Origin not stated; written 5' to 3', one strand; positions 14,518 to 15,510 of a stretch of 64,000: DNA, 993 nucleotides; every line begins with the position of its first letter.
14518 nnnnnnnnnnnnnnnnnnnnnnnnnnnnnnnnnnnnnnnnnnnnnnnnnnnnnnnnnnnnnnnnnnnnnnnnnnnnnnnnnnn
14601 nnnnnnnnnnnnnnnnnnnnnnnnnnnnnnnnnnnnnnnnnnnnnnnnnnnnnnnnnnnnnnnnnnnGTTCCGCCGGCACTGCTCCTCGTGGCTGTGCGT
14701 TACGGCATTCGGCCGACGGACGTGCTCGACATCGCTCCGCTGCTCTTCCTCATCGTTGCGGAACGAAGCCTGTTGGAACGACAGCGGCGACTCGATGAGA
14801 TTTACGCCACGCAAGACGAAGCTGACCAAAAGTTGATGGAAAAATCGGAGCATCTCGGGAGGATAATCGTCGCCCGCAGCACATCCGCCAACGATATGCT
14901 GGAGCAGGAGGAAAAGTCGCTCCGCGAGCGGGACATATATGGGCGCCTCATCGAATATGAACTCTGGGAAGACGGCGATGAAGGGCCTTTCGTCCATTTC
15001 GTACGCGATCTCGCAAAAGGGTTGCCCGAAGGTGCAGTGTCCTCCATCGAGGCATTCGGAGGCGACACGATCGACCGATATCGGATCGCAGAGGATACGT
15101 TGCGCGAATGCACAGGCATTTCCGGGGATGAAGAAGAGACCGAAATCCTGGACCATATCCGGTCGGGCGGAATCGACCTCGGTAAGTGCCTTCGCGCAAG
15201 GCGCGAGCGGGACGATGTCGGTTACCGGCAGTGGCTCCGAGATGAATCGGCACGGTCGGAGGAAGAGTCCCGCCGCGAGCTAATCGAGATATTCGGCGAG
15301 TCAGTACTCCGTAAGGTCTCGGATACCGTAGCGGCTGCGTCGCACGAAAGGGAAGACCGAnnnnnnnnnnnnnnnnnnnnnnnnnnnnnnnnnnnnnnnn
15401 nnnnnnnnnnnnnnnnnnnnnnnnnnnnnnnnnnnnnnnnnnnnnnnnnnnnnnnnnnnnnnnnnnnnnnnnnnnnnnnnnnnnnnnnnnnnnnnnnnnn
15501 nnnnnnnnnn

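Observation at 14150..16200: AT-richer three-gene island: long XRE-HTH protein, then DUF4258, then a 145-aa unknown, translationally coupled and abutting a family-A repeat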

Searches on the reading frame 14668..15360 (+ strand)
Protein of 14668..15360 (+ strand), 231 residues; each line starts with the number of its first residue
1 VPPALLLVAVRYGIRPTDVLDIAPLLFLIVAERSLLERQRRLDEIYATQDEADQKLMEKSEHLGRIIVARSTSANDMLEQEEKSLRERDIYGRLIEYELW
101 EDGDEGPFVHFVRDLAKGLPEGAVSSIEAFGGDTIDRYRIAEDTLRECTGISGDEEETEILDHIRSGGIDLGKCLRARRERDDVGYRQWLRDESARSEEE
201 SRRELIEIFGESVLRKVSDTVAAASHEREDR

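Call 50: search_protein_representatives(protein=window:14668-15360:+)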
Query: 231 residues. Proteins with E-value up to 0.001 (for the whole library): 395; up to 1e-10: 89; up to 1e-30: 19. The best 150 are listed.
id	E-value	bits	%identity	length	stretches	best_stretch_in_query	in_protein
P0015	2.5e-77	275.8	61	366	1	1-224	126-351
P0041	3.5e-74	265.5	58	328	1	4-230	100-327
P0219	1.5e-73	263.4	98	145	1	104-231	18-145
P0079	1.5e-62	227.4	52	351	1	3-223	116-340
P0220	6.1e-57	209.1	53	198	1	20-211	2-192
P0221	9.6e-57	208.4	50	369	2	4-216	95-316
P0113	1.1e-50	188.7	52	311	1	4-207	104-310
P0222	4.8e-50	186.5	65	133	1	9-138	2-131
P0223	1.8e-49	184.7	47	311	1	4-215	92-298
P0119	5.5e-46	173.3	50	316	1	4-207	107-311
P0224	6.4e-41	156.7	47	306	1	4-199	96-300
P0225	4.1e-40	154.1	51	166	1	60-206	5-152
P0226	7.6e-37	143.4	48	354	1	4-205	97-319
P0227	5.7e-36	140.5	40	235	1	5-205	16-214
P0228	1.6e-34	135.8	51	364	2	80-230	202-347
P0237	1.4e-25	106.6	37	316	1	1-211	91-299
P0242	2.2e-23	99.4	34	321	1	4-221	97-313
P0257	1.2e-17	80.6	26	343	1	5-212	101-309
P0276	9.0e-13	64.7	26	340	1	5-201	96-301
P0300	7.6e-11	58.4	27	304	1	5-210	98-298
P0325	1.7e-09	53.9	27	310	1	4-208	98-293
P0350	6.8e-09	52.0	26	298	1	4-206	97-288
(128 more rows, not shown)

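Call 55: list_cluster_members(proteins=[P0237, P0242, P0257, P0276, P0300, P0325, P0350, P0013, P0103, P0117])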
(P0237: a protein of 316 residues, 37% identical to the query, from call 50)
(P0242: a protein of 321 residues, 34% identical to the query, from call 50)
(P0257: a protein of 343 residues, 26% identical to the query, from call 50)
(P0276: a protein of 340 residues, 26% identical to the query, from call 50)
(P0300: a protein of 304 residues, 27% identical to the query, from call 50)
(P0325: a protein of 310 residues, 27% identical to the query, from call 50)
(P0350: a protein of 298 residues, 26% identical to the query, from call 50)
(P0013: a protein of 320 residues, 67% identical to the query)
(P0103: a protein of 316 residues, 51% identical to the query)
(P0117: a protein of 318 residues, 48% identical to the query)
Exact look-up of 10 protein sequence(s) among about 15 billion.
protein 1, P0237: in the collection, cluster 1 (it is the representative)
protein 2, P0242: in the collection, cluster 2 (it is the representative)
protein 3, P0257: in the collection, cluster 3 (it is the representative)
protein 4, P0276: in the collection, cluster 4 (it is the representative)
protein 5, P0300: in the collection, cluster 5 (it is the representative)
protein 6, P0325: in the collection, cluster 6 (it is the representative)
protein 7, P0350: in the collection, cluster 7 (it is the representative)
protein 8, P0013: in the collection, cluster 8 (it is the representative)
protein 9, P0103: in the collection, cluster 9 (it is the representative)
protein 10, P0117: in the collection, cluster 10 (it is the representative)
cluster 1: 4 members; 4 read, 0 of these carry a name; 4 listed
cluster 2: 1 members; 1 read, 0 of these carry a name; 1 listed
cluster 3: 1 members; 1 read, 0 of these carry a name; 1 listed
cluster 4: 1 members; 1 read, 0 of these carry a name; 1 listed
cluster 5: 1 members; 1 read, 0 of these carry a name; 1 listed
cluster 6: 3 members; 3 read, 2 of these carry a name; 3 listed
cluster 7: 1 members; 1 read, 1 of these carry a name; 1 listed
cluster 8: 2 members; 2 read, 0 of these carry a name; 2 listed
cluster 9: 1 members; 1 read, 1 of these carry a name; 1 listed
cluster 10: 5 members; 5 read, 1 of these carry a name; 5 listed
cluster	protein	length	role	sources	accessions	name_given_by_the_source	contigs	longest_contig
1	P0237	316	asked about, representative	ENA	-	-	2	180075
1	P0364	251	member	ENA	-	-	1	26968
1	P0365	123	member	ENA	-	-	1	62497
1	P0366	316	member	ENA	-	-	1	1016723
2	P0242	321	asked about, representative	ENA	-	-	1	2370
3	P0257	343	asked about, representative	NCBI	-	-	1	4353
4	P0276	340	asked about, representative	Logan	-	-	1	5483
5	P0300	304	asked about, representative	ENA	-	-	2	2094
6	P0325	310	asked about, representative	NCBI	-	-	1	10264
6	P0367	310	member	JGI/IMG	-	transcriptional regulator with XRE-family HTH domain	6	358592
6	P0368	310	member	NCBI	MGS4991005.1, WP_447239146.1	helix-turn-helix domain-containing protein [Roseibium sp. RP-7]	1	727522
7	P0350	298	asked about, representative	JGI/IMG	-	transcriptional regulator with XRE-family HTH domain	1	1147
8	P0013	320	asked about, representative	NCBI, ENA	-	-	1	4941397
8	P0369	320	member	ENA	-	-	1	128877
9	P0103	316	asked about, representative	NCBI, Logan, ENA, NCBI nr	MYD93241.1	MAG: helix-turn-helix transcriptional regulator [Chloroflexi bacterium] | helix-turn-helix transcriptional regulator [Chloroflexota bacterium]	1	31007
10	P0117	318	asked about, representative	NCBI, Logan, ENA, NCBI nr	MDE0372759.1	MAG: helix-turn-helix transcriptional regulator [Rhodospirillales bacterium] | helix-turn-helix transcriptional regulator [Rhodospirillales bacterium]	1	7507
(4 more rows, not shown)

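Call 59: find_encoding_contigs(protein=P0368, flank=4000, max_places=2)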
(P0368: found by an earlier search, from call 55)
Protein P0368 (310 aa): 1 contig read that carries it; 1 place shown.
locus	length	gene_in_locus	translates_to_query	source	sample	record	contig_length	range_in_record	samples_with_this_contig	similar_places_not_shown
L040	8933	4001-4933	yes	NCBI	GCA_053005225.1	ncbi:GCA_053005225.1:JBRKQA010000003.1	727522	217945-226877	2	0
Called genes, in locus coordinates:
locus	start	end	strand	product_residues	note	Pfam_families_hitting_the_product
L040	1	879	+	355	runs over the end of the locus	PF01408:GFO_IDH_MocA, PF02894:GFO_IDH_MocA_C, PF22725:GFO_IDH_MocA_C3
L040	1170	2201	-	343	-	PF03253:UT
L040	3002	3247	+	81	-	-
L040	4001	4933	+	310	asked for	PF13443:HTH_26, PF01381:HTH_3 (weak)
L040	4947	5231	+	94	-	-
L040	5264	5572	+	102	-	-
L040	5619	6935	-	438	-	PF14281:PDDEXK_4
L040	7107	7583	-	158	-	-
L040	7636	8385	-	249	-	-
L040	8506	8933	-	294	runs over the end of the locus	-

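Call 60: find_encoding_contigs(protein=P0237, flank=4000, max_places=2)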
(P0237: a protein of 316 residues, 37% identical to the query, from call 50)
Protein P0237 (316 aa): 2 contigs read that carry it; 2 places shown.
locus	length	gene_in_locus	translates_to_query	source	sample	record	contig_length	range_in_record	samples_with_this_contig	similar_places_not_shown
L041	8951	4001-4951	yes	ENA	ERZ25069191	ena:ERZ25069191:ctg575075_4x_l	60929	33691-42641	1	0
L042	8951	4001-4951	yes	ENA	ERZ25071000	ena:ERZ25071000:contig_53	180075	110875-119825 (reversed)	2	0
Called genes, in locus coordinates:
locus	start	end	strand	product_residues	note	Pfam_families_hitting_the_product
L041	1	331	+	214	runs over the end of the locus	PF13365:Trypsin_2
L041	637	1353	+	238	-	PF00702:Hydrolase, PF13419:HAD_2 (weak)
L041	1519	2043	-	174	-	PF01035:DNA_binding_1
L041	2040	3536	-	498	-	PF02805:Ada_Zn_binding, PF12833:HTH_18, PF06029:AlkA_N, PF00730:HhH-GPD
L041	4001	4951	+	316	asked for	PF01381:HTH_3, PF12844:HTH_19 (faint), PF13384:HTH_23 (faint), PF13443:HTH_26 (faint), PF13560:HTH_31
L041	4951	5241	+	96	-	-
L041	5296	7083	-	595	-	PF01336:tRNA_anti-codon, PF00152:tRNA-synt_2, PF02938:GAD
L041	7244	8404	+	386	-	PF01612:DNA_pol_A_exo1, PF00570:HRDC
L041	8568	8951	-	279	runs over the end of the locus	PF13489:Methyltransf_23 (weak), PF13847:Methyltransf_31 (weak), PF08241:Methyltransf_11, PF08242:Methyltransf_12 (weak), PF13649:Methyltransf_25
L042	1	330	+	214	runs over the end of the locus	PF13365:Trypsin_2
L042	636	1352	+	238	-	PF00702:Hydrolase, PF13419:HAD_2 (weak)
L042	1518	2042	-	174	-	PF01035:DNA_binding_1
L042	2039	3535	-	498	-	PF02805:Ada_Zn_binding, PF12833:HTH_18, PF06029:AlkA_N, PF00730:HhH-GPD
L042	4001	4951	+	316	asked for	PF01381:HTH_3, PF12844:HTH_19 (faint), PF13384:HTH_23 (faint), PF13443:HTH_26 (faint), PF13560:HTH_31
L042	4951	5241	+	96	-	-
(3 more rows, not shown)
